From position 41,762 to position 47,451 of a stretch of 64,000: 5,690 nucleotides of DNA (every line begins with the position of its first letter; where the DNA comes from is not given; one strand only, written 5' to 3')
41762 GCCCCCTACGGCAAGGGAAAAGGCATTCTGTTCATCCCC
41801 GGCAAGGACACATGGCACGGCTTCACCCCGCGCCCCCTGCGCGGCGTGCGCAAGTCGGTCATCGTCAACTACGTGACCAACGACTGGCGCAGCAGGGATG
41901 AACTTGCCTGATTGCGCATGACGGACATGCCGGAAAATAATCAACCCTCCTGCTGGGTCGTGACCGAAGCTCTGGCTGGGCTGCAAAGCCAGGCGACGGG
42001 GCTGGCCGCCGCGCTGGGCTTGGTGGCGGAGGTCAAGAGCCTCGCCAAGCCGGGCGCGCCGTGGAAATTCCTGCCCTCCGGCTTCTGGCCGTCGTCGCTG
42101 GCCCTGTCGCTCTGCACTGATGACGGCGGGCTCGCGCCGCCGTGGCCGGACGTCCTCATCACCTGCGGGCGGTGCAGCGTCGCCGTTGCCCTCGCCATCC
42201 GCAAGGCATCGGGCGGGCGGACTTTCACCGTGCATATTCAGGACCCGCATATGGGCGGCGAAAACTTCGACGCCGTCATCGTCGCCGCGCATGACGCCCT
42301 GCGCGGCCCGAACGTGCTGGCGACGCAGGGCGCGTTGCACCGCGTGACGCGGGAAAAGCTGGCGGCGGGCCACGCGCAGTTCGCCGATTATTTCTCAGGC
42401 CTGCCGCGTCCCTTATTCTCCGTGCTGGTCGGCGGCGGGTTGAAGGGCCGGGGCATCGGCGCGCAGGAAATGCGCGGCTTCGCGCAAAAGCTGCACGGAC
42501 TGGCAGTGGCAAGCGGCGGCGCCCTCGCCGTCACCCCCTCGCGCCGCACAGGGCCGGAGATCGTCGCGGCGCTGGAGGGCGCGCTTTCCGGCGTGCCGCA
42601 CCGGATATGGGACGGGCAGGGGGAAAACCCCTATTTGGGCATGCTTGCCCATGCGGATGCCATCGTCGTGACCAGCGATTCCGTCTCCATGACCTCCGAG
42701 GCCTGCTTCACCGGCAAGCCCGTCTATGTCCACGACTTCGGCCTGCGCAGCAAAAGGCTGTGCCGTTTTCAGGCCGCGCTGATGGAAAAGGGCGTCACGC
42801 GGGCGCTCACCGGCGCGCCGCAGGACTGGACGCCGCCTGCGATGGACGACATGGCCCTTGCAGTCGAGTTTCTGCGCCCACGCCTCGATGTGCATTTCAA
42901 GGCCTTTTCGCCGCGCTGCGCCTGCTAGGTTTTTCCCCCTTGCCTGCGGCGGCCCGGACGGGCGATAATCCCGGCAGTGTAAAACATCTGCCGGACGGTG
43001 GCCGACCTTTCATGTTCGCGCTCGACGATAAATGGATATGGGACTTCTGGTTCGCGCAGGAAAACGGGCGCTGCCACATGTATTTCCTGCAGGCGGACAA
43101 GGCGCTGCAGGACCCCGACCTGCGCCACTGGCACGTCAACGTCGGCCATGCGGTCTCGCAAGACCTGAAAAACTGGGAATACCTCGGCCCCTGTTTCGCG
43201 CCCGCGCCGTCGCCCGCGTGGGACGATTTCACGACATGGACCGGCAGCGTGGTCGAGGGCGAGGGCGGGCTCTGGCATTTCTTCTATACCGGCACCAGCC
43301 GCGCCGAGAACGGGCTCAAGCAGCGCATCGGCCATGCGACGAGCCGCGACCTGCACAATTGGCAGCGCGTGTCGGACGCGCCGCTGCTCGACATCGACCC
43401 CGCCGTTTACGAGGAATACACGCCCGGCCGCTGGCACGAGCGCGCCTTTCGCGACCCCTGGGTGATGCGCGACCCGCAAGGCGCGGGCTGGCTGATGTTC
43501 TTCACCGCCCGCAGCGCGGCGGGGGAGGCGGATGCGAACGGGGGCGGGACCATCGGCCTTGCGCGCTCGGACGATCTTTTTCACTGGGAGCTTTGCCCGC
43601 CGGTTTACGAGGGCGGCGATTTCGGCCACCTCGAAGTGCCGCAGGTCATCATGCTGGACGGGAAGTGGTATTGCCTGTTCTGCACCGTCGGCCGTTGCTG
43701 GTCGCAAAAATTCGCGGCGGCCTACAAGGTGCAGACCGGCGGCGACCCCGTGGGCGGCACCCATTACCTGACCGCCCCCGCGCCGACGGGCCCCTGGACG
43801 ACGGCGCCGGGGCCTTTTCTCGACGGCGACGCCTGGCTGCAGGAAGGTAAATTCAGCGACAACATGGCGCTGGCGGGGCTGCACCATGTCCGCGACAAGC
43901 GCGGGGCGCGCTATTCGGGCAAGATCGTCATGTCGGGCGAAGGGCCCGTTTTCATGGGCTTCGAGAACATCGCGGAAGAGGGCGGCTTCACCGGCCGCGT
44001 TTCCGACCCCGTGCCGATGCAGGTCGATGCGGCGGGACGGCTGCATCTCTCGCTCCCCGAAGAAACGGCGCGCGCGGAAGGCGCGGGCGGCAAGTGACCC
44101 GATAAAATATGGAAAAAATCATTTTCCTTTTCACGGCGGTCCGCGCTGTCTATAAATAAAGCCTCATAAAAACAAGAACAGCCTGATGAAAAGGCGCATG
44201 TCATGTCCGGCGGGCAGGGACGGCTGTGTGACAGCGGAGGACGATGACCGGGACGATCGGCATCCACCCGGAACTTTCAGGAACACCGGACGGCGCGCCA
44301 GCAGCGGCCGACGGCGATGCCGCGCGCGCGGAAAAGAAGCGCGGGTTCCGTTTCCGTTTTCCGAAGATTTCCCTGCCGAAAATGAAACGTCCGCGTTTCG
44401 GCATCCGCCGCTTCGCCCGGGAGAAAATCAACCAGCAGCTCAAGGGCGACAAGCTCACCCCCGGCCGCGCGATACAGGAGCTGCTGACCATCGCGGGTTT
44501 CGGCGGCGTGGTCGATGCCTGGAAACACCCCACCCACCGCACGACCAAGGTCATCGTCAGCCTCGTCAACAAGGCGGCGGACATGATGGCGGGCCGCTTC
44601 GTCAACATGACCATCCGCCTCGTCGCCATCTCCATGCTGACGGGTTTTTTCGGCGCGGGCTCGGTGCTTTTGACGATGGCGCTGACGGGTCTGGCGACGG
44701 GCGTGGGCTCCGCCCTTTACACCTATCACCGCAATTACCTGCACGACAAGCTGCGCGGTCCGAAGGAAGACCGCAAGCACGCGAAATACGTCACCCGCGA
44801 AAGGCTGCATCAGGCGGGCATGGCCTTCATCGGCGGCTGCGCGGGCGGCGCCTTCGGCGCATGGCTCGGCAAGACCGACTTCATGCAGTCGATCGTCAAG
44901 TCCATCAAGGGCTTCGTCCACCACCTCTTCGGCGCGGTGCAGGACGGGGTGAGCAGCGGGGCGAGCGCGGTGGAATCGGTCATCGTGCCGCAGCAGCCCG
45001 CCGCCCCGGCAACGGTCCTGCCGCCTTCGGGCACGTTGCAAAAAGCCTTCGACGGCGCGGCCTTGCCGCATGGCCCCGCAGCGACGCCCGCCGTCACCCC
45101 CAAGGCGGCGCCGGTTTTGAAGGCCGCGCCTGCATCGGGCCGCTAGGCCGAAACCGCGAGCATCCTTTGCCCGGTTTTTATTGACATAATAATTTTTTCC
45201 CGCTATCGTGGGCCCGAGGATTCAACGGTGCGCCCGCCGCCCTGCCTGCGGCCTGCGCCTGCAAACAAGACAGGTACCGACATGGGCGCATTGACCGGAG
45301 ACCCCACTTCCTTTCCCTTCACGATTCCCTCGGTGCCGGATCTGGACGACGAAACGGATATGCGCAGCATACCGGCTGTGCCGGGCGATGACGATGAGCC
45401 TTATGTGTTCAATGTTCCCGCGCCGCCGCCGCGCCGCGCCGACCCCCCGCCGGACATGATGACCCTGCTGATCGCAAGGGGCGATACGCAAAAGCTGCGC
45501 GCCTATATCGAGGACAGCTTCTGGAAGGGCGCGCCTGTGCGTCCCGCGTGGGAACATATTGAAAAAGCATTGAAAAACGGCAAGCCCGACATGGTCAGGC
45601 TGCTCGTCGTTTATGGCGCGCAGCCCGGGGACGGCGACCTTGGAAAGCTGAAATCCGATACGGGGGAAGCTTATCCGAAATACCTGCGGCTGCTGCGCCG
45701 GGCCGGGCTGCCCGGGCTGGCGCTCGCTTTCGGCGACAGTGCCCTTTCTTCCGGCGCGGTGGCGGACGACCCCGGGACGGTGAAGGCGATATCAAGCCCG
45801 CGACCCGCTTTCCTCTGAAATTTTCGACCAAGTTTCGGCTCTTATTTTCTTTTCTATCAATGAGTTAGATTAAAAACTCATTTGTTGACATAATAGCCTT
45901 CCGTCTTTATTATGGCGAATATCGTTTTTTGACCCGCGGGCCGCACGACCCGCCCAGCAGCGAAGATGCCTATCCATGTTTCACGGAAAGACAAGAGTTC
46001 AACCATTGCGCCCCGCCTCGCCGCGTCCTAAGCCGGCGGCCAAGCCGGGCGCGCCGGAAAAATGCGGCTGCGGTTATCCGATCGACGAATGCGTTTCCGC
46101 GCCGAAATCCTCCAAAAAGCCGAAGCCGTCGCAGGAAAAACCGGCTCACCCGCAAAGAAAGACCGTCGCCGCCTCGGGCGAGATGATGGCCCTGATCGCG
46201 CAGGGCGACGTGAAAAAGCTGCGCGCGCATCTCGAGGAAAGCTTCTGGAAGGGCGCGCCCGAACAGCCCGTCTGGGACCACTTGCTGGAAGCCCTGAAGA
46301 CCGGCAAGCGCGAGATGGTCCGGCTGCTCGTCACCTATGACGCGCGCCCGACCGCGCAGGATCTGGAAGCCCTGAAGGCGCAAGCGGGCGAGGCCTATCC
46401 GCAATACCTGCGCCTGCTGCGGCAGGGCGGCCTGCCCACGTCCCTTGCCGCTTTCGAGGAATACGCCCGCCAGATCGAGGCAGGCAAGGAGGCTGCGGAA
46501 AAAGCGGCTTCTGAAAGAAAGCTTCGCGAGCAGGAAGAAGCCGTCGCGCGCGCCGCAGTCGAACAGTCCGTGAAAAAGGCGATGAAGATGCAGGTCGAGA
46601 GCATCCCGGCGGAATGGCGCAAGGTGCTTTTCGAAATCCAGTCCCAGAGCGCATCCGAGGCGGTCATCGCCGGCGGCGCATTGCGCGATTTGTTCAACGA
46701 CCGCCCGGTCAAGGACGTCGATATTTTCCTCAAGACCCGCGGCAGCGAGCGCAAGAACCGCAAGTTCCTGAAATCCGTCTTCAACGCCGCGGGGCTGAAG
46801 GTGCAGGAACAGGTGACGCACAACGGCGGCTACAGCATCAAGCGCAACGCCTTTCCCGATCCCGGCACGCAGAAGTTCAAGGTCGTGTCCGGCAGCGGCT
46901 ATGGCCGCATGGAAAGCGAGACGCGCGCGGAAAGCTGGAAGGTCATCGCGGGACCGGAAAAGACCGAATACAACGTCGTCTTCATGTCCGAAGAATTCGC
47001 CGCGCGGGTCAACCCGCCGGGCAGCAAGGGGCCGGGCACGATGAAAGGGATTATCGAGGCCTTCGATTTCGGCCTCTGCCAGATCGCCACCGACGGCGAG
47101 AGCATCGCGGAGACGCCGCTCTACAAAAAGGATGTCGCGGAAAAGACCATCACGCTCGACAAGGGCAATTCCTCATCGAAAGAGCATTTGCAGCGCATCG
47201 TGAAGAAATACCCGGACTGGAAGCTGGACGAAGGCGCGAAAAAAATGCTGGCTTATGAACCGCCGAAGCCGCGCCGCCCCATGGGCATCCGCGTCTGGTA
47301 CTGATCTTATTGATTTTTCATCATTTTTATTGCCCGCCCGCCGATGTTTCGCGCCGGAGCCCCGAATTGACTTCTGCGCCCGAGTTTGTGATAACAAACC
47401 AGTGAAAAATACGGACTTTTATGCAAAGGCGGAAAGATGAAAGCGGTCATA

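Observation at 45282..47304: Ankyrin-like domain pair: a stand-alone copy next to a copy fused to a nucleotidyltransferase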

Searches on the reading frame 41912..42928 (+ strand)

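Call 50: search_protein_families(library=pfam, proteins=[window:41912-42928:+], max_evalue=0.001)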
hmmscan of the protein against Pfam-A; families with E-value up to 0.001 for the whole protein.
window:41912-42928:+ (338 aa): 1 family
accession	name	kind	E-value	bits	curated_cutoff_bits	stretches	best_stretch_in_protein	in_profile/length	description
PF06258.17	Mito_fiss_Elm1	-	2.8e-87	293.1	27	1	22-322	1-301/304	Mitochondrial fission ELM1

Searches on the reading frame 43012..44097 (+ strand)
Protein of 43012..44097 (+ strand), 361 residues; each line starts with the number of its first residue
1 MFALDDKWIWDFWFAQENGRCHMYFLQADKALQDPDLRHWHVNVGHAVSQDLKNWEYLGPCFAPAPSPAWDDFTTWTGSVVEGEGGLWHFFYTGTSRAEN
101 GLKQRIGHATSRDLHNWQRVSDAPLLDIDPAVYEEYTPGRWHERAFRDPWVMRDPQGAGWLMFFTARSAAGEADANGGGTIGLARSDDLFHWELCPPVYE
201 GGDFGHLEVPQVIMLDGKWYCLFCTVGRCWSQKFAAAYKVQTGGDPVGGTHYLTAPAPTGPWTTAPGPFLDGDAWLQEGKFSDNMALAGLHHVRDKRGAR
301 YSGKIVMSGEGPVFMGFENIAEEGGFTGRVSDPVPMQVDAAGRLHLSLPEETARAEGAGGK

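Call 50: search_protein_families(library=pfam, proteins=[window:43012-44097:+], max_evalue=0.001)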
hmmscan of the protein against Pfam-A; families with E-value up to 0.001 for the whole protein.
window:43012-44097:+ (361 aa): 3 families
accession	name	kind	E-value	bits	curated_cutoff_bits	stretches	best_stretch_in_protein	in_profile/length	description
PF00251.26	Glyco_hydro_32N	-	5.5e-17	62.7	22.1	1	16-225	17-210/307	Glycosyl hydrolases family 32 N-terminal domain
PF04616.20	Glyco_hydro_43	-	2.5e-10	40.6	32.2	1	147-265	11-110/288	Glycosyl hydrolases family 43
PF02435.22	Glyco_hydro_68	-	1.1e-06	28.3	27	1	26-175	79-235/424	Levansucrase/Invertase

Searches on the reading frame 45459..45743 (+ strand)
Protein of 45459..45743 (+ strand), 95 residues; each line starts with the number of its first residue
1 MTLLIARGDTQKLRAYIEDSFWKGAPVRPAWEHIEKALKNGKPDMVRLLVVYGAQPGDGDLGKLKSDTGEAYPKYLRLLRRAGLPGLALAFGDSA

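Call 92: search_protein_representatives(alignment_id=A4)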
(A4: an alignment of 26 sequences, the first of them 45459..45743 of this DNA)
Query: 26 sequences, 93 profile positions. Proteins with E-value up to 0.001 (for the whole library): 10960; up to 1e-10: 880; up to 1e-30: 10. The best 150 are listed.
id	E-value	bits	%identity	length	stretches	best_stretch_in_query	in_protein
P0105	6.7e-36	138.3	-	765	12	31-61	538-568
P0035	4.5e-34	132.5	-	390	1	1-93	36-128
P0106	8.7e-34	131.6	-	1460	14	4-78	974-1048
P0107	1.5e-33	130.8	-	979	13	1-61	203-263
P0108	2.8e-33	129.9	-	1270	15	2-56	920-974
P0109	3.3e-33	129.7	-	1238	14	1-55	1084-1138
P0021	3.6e-33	129.6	-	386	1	2-92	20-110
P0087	9.3e-33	128.3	-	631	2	1-86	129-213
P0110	3.2e-32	126.5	-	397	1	2-90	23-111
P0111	1.9e-31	124.1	-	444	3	2-90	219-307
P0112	2.3e-29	117.4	-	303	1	2-88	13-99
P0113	4.7e-29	116.4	-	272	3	4-88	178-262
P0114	5.3e-29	116.2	-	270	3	1-86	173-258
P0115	1.2e-28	115.1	-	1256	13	34-87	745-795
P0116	1.8e-28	114.5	-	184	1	1-92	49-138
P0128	4.1e-26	107.0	-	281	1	1-87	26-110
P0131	1.3e-25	105.3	-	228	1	1-87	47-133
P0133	3.0e-25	104.2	-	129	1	1-92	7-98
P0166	2.5e-22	94.8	-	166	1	2-91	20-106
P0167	2.8e-22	94.7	-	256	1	1-86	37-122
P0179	3.1e-21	91.3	-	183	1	4-89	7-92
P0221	4.8e-19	84.3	-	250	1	1-86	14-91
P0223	5.1e-19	84.2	-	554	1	1-86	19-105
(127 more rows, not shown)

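Call 94: find_encoding_contigs(protein=P0166, flank=4000, max_places=3)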
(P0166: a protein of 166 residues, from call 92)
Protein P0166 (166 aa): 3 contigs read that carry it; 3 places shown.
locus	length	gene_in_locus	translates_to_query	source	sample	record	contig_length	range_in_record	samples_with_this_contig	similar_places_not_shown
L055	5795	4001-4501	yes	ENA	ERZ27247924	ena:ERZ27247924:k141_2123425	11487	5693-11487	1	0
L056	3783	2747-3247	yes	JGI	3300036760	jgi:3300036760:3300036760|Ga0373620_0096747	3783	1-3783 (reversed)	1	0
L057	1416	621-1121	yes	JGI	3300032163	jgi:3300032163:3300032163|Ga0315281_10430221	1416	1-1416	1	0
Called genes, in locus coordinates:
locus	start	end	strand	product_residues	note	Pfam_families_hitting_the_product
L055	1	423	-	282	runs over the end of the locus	PF00800:PDT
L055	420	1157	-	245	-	PF02348:CTP_transf_3, PF12804:NTP_transf_3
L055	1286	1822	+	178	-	-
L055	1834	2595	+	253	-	PF07661:MORN_2 (faint)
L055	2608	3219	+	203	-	-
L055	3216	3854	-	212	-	PF01370:Epimerase (weak), PF04321:RmlD_sub_bind (weak), PF13561:adh_short_C2, PF23441:SDR (weak), PF00106:adh_short (weak)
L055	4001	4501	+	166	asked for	-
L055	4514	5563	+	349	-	-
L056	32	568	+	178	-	-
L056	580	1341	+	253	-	PF07661:MORN_2 (faint)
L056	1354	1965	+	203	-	-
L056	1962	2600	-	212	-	PF01370:Epimerase (weak), PF04321:RmlD_sub_bind (weak), PF13561:adh_short_C2, PF23441:SDR (weak), PF00106:adh_short (weak)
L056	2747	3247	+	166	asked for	-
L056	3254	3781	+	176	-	?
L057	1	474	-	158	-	?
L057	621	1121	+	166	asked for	-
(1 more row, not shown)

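Call 95: find_encoding_contigs(protein=P0133, flank=4000, max_places=3)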
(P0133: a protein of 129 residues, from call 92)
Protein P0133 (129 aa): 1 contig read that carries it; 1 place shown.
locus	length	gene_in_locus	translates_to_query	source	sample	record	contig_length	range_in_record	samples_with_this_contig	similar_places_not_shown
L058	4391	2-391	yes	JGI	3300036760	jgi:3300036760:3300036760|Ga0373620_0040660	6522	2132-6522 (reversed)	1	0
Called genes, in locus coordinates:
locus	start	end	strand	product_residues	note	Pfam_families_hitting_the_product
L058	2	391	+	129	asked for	?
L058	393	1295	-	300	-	PF13489:Methyltransf_23, PF08241:Methyltransf_11, PF08242:Methyltransf_12, PF13649:Methyltransf_25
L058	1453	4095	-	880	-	PF05175:MTS, PF06325:PrmA (faint), PF13489:Methyltransf_23 (weak), PF13847:Methyltransf_31, PF08241:Methyltransf_11, PF08242:Methyltransf_12, PF13649:Methyltransf_25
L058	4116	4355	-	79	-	PF05016:ParE_toxin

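Call 100: search_protein_families(library=pfam, proteins=[P0128, P0167, P0221, P0112, P0131, P0179, P0166, P0133, P0223], max_evalue=0.01)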
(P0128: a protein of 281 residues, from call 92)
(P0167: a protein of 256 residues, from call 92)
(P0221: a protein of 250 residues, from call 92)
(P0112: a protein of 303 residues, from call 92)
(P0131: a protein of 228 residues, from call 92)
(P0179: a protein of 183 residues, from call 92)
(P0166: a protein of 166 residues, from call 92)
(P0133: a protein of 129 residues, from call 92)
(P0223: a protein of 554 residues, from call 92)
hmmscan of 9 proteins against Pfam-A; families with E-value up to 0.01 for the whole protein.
P0128 (281 aa): 1 family
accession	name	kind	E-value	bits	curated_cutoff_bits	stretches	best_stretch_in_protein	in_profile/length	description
PF07603.17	Lcl_C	-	5.7e-12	46.4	34.9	1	193-280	21-117/117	Lcl C-terminal domain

P0167 (256 aa): 1 family
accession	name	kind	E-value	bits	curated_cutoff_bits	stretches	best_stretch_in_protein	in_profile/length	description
PF07603.17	Lcl_C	-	2.1e-12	47.8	34.9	1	168-255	21-117/117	Lcl C-terminal domain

P0221 (250 aa): 1 family
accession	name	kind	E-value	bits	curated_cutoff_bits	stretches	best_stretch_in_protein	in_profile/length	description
PF07603.17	Lcl_C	-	1.8e-09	38.3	34.9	1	149-243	22-117/117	Lcl C-terminal domain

P0112 (303 aa): 1 family
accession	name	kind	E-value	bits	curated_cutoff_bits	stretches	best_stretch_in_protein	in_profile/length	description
PF07603.17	Lcl_C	-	0.006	17.3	34.9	1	250-297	78-117/117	Lcl C-terminal domain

P0131 (228 aa): 1 family
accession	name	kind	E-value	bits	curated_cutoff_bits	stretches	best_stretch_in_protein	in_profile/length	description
PF11154.13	DUF2934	-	1.1e-08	35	22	1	148-181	4-37/37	Protein of unknown function (DUF2934)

P0179 (183 aa): 0 families

P0166 (166 aa): 0 families

P0133 (129 aa): 0 families

P0223 (554 aa): 0 families

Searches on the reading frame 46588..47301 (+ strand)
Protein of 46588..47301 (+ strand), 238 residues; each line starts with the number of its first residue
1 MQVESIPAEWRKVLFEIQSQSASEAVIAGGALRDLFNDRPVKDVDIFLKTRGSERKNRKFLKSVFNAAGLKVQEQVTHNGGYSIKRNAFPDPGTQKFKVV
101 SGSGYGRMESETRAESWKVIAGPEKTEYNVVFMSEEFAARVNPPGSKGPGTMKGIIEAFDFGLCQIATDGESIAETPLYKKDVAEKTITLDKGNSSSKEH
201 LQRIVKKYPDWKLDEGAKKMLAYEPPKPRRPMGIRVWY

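Call 86: search_solved_structures(query=window:46588-47301:+, max_evalue=1, show_alignments=3)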
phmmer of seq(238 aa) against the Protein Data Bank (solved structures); distinct sequences matched with E-value up to 1: 4.
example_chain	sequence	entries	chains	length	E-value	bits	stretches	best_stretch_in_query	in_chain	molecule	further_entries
28nt_e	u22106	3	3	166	0.28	14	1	17-85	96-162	Small ribosomal subunit protein uS5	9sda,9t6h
4x4w_A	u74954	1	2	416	0.32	13.8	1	4-71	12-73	CCA tRNA nucleotidyltransferase 1, mitochondrial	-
1ou5_A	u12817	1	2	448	0.37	13.6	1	4-71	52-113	tRNA CCA-adding enzyme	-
8cbm_E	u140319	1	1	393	0.95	12.3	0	12-72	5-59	CCA tRNA nucleotidyltransferase 1, mitochondrial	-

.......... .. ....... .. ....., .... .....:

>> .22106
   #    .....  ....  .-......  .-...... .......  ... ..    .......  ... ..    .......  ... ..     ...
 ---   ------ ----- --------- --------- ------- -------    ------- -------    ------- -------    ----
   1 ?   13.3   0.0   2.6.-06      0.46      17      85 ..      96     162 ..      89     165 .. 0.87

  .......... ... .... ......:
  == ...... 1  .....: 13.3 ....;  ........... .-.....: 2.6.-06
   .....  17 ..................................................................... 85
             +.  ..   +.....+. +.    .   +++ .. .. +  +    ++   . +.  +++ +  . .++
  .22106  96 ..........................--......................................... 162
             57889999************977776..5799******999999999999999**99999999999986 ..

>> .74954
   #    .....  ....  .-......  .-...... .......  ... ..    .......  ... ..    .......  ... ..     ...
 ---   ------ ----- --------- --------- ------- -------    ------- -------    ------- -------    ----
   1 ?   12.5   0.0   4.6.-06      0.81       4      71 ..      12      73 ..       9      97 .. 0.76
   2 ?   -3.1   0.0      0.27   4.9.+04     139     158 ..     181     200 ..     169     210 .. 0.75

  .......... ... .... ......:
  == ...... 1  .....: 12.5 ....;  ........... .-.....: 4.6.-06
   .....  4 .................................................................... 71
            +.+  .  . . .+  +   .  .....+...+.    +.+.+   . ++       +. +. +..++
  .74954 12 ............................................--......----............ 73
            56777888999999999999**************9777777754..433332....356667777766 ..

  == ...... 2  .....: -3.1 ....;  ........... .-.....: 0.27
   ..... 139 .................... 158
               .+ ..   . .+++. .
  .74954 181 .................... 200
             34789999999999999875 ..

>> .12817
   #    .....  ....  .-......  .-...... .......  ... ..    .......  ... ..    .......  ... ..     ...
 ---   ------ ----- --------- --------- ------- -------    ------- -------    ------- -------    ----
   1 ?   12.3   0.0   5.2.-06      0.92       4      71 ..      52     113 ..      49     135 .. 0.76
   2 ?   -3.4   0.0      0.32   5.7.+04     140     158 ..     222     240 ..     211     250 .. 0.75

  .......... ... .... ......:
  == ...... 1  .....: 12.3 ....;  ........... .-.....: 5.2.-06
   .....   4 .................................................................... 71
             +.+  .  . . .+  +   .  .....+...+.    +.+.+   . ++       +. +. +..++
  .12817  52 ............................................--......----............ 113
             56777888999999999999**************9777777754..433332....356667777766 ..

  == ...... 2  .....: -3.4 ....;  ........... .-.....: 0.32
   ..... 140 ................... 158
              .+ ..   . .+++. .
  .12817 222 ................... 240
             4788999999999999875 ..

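Call 98: search_dna_similar(query=window:46588-47301:+, collection=phages, mode=protein, max_evalue=0.01, max_rows=25)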
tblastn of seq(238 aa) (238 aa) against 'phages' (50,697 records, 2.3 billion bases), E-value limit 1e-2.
Records with a match: 27; places in all: 27; records where one place covers at least 80% of the query: 14.
Best place of each record, by identity: <60% 27.
By first word of the organism name: Ralstonia 13; Bacillus 11; Caulobacter 2; Aeromonas 1.
By host as written in the record: Ralstonia solanacearum 8; Bacillus cereus ATCC 27348 4; - 3; Ralstonia pseudosolanacearum (NCPPB 4694) 2; Caulobacter sp. 2; Bacillus subtilis BEST7003 2; Bacillus cereus 2; Bacillus anthracis ST-1 2; and 2 more.
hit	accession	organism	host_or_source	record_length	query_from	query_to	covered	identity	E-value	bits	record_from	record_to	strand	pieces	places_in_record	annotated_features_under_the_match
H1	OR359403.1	Aeromonas phage 1233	Aeromonas sp.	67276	6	213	87%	23.4%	1e-3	46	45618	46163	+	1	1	nucleotidyltransferase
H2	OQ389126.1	Ralstonia phage BOESR1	Ralstonia pseudosolanacearum (NCPPB ...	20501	23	211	79%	23.2%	7e-9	61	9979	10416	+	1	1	nucleotidyltransferase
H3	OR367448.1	Ralstonia phage BOESR1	Ralstonia pseudosolanacearum (NCPPB ...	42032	23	211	79%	23.2%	8e-9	61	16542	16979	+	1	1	nucleotidyltransferase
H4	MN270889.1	Ralstonia phage P-PSG-11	Ralstonia solanacearum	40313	9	211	85%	21.5%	8e-8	58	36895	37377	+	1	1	hypothetical protein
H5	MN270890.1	Ralstonia phage P-PSG-11-1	Ralstonia solanacearum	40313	9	211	85%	21.5%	8e-8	58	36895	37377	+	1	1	hypothetical protein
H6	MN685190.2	Ralstonia phage vRsoP-WM2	environmental water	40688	9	211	85%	21.5%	8e-8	58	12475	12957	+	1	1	hypothetical protein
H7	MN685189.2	Ralstonia phage vRsoP-WF2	environmental water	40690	9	211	85%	21.5%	8e-8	58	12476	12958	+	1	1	hypothetical protein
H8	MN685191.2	Ralstonia phage vRsoP-WR2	environmental water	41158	9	211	85%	21.5%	8e-8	58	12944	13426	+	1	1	hypothetical protein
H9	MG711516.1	Ralstonia phage RsoP1EGY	Ralstonia solanacearum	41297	9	211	85%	21.5%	8e-8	58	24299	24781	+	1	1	hypothetical protein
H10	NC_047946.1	Ralstonia phage RsoP1EGY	Ralstonia solanacearum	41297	9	211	85%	21.5%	8e-8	58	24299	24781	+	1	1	hypothetical protein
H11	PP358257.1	Ralstonia phage PY065YO380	Ralstonia solanacearum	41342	9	211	85%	21.5%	8e-8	58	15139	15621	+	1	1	hypothetical protein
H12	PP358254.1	Ralstonia phage PY04L1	Ralstonia solanacearum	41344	9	211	85%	21.5%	8e-8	58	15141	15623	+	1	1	hypothetical protein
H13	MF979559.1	Ralstonia phage DU_RP_I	Ralstonia solanacearum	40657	9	211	85%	21.5%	2e-7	57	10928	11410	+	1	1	hypothetical protein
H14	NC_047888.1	Ralstonia phage DU_RP_I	Ralstonia solanacearum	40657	9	211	85%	21.5%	2e-7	57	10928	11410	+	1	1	nucleotidyltransferase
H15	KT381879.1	Caulobacter phage Percy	Caulobacter sp.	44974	7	198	81%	22.3%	4e-4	47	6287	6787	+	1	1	tRNA nucleotidyltransferase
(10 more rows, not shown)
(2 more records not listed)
